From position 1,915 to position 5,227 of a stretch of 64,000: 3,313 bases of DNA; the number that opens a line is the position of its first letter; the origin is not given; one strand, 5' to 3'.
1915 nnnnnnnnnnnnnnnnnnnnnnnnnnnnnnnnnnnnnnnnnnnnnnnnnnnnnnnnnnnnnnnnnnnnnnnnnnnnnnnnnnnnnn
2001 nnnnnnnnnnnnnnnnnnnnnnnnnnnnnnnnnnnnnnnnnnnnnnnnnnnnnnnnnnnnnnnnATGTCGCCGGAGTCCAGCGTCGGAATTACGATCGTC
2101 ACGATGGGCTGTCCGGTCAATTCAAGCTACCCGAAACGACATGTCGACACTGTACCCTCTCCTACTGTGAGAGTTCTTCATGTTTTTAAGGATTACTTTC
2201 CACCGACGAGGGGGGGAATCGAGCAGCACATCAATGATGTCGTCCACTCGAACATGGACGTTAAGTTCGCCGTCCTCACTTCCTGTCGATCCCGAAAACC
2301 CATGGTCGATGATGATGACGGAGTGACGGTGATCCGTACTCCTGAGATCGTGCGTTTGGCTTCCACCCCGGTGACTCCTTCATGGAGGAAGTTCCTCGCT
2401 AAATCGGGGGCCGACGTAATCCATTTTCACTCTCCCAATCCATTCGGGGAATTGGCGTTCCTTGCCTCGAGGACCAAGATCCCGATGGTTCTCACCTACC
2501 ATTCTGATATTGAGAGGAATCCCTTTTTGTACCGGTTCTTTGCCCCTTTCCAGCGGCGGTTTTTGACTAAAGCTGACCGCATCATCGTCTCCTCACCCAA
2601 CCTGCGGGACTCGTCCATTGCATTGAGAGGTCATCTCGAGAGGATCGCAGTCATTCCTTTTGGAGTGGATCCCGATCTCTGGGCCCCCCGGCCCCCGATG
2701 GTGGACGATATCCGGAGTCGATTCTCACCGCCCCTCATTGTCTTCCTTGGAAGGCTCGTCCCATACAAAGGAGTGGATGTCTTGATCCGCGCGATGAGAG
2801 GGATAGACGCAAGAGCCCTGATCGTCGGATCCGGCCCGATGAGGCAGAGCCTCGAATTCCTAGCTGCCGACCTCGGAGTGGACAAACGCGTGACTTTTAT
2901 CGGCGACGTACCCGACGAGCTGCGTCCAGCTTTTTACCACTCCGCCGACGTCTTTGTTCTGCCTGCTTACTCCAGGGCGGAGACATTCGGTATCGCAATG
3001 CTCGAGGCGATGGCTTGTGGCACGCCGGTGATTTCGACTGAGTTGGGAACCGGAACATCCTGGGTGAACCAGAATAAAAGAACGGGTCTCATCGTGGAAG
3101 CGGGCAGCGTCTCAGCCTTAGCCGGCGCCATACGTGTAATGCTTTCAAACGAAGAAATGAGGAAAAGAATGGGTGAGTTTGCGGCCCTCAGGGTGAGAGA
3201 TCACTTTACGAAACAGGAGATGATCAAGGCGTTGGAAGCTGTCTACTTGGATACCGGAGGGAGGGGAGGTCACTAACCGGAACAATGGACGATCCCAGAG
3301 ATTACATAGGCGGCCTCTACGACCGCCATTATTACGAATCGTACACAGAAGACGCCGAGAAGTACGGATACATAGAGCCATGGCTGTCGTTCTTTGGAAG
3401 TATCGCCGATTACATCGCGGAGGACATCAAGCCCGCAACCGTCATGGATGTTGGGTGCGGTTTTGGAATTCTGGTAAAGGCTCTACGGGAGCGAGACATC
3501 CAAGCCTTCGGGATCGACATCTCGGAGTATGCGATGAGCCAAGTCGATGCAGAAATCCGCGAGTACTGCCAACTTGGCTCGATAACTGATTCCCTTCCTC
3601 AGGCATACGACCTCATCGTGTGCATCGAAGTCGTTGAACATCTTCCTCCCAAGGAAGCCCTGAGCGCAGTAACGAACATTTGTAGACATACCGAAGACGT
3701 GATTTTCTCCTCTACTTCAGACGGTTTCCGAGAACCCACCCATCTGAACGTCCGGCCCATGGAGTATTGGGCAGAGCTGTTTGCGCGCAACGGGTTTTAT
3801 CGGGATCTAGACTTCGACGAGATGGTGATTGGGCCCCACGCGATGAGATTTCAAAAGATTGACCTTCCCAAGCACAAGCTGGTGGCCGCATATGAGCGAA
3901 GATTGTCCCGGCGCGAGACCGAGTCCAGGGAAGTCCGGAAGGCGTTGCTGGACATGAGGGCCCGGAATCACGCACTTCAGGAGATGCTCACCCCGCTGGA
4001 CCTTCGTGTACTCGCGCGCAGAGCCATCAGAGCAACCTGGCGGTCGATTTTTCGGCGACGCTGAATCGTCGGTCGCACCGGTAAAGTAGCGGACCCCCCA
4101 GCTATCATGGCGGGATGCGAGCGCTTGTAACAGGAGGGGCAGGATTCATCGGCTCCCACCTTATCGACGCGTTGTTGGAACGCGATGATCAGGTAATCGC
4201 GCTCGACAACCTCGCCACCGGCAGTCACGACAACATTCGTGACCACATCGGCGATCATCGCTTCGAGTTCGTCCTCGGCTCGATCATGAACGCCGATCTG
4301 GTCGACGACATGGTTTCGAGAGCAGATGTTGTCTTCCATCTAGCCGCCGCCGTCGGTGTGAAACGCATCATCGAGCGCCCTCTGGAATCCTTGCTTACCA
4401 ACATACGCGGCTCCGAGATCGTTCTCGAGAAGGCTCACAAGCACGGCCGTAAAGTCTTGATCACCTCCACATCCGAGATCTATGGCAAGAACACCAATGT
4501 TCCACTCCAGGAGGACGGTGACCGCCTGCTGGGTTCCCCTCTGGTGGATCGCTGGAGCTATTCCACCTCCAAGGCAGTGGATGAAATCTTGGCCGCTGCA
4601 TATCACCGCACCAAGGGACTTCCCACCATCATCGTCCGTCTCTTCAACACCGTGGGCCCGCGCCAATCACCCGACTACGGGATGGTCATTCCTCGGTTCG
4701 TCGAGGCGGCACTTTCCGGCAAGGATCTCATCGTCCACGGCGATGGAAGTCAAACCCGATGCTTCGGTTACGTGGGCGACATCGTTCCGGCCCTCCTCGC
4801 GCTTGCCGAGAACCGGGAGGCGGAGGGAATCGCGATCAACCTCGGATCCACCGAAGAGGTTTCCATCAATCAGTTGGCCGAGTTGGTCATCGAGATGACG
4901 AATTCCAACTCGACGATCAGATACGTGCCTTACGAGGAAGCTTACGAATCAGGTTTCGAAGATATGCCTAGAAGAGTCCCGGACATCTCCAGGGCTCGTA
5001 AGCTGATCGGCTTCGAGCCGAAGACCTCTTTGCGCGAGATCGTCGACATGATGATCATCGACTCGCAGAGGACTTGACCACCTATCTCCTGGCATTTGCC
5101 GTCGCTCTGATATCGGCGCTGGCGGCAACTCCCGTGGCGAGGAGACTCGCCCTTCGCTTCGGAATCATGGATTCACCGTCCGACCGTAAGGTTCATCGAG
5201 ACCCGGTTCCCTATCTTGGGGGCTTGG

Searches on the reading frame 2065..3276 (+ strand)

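Call 81: search_protein_families(library=pfam, proteins=[window:2065-3276:+], max_evalue=0.00001)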
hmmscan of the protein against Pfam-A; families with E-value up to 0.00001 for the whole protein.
window:2065-3276:+ (403 aa): 7 families
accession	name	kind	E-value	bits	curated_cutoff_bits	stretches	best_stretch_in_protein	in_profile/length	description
PF00534.26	Glycos_transf_1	-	6.3e-42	143.5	26.4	1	222-373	15-169/172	Glycosyl transferases group 1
PF13692.12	Glyco_trans_1_4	-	2.6e-34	119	27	1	223-362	2-142/142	Glycosyl transferases group 1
PF13579.12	Glyco_trans_4_4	-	1e-21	78.3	29.7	1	65-200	18-158/158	Glycosyl transferase 4-like domain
PF13439.12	Glyco_transf_4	-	1.9e-21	77.3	28.5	1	50-204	2-169/170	Glycosyltransferase Family 4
PF20706.3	GT4-conflict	-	9.2e-08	31.9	26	1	163-362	140-357/385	Family 4 Glycosyltransferase in conflict systems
PF13524.12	Glyco_trans_1_2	-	1.3e-07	32.1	25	1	242-391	7-143/144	Glycosyl transferase-like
PF13477.12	Glyco_trans_4_2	-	2.4e-06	28.2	23.4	1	79-177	37-139/139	Glycosyl transferase 4-like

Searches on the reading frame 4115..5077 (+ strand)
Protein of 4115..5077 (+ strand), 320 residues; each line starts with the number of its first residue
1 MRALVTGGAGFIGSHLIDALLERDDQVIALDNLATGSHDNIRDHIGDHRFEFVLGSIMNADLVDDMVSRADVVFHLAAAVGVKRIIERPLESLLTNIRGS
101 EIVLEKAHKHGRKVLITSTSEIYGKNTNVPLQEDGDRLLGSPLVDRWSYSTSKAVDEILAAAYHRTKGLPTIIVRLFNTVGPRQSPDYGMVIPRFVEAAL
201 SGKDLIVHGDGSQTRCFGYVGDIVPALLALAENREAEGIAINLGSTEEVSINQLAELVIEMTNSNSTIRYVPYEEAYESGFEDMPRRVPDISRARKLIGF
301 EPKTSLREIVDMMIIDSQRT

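Call 81: search_protein_families(library=pfam, proteins=[window:4115-5077:+], max_evalue=0.00001)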
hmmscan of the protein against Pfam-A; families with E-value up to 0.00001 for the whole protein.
window:4115-5077:+ (320 aa): 7 families
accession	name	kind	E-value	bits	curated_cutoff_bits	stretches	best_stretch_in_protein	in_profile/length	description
PF16363.11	GDP_Man_Dehyd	-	1.2e-56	193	27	1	4-313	1-332/332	GDP-mannose 4,6 dehydratase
PF01370.27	Epimerase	-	5.9e-55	186.7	20.9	1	3-244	1-240/240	NAD dependent epimerase/dehydratase family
PF01073.25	3Beta_HSD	-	1.5e-17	64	22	1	4-227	1-225/280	3-beta hydroxysteroid dehydrogenase/isomerase family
PF02719.21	Polysacc_synt_2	-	1.8e-16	60.6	20.2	1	4-119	2-128/293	Polysaccharide biosynthesis protein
PF07993.18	NAD_binding_4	-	3.4e-14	53.1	20.1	1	5-190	1-215/258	Male sterility protein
PF04321.23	RmlD_sub_bind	-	1.9e-07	30.9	27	1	1-268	1-238/287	RmlD substrate binding domain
PF13460.12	NAD_binding_10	-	1.7e-06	28.5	27.2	1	7-175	1-142/184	NAD(P)H-binding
